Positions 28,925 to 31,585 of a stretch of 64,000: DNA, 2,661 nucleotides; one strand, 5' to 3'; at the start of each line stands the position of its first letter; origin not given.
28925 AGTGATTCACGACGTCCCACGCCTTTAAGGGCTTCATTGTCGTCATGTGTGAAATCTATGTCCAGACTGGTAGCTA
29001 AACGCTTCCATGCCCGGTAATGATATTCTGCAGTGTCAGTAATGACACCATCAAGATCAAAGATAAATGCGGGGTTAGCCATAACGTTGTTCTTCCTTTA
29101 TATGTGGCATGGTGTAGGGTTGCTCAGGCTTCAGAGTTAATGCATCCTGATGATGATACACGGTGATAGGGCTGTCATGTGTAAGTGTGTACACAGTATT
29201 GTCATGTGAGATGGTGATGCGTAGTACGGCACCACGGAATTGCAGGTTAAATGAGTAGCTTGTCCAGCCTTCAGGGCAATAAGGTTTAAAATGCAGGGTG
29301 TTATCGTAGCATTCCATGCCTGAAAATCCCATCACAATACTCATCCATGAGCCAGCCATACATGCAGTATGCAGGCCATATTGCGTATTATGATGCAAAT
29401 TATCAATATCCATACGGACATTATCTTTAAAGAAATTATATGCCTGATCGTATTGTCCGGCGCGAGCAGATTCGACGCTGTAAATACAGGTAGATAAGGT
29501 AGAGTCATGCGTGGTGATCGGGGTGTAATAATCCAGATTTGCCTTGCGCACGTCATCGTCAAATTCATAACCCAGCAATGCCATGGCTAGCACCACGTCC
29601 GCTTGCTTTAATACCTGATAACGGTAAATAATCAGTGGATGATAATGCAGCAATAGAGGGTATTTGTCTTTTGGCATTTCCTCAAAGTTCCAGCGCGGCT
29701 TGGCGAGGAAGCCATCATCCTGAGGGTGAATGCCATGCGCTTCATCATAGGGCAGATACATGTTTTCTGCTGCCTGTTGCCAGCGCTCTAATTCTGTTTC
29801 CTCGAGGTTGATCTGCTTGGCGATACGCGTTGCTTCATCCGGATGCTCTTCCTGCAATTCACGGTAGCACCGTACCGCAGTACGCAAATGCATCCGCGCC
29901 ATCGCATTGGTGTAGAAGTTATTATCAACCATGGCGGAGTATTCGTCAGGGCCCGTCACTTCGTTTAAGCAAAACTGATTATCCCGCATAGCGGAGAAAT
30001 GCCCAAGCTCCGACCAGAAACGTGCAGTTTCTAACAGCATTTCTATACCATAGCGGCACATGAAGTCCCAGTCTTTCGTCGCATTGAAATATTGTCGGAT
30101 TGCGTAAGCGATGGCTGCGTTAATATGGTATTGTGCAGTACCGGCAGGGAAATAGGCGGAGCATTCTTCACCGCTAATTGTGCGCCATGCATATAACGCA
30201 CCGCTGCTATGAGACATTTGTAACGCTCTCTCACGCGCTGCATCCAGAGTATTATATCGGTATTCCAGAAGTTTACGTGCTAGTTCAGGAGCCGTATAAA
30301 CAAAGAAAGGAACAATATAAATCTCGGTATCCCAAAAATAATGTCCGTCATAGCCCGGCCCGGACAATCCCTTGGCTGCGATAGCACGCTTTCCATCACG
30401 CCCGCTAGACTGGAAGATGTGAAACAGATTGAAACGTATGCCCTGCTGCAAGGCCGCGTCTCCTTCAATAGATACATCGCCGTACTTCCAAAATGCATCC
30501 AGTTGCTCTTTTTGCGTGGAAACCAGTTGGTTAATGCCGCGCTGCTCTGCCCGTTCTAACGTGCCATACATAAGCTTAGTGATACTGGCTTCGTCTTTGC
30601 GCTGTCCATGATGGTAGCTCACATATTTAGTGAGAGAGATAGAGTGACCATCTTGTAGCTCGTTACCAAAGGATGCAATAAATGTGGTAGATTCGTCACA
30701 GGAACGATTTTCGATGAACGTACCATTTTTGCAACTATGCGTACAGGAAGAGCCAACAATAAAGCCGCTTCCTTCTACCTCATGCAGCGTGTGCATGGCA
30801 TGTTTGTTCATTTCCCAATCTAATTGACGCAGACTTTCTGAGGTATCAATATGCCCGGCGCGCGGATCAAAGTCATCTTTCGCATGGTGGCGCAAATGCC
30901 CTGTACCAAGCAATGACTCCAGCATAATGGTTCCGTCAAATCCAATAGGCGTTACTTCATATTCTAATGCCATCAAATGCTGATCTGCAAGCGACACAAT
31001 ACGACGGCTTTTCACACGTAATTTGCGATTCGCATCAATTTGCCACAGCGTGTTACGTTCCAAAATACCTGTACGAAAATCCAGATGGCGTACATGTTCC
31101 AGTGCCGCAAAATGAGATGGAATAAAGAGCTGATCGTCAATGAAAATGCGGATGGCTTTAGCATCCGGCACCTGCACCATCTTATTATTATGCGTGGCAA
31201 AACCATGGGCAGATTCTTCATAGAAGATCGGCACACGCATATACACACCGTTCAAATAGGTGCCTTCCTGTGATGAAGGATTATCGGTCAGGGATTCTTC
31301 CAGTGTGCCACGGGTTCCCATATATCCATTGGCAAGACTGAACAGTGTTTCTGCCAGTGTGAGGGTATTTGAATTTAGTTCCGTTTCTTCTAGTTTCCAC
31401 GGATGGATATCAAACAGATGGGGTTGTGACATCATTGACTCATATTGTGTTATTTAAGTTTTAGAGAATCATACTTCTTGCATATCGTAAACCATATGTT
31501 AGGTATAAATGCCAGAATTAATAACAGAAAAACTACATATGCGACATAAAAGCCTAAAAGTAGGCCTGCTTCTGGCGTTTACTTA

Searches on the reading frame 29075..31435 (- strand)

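Call 55: search_protein_families(library=ncbifam, proteins=[window:29075-31435:-], max_evalue=1e-10)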
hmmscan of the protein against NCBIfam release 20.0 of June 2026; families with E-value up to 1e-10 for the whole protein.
window:29075-31435:- (786 aa): 2 families
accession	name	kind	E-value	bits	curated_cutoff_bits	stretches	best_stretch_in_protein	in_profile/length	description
NF010380.0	PRK13807.1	domain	5.7e-164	547.2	838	1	6-772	3-752/756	family 65 glycosyl hydrolase domain-containing protein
NF053734.1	KJHdlse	equivalog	2.7e-61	207.8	800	1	298-546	263-509/668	kojibiose hydrolase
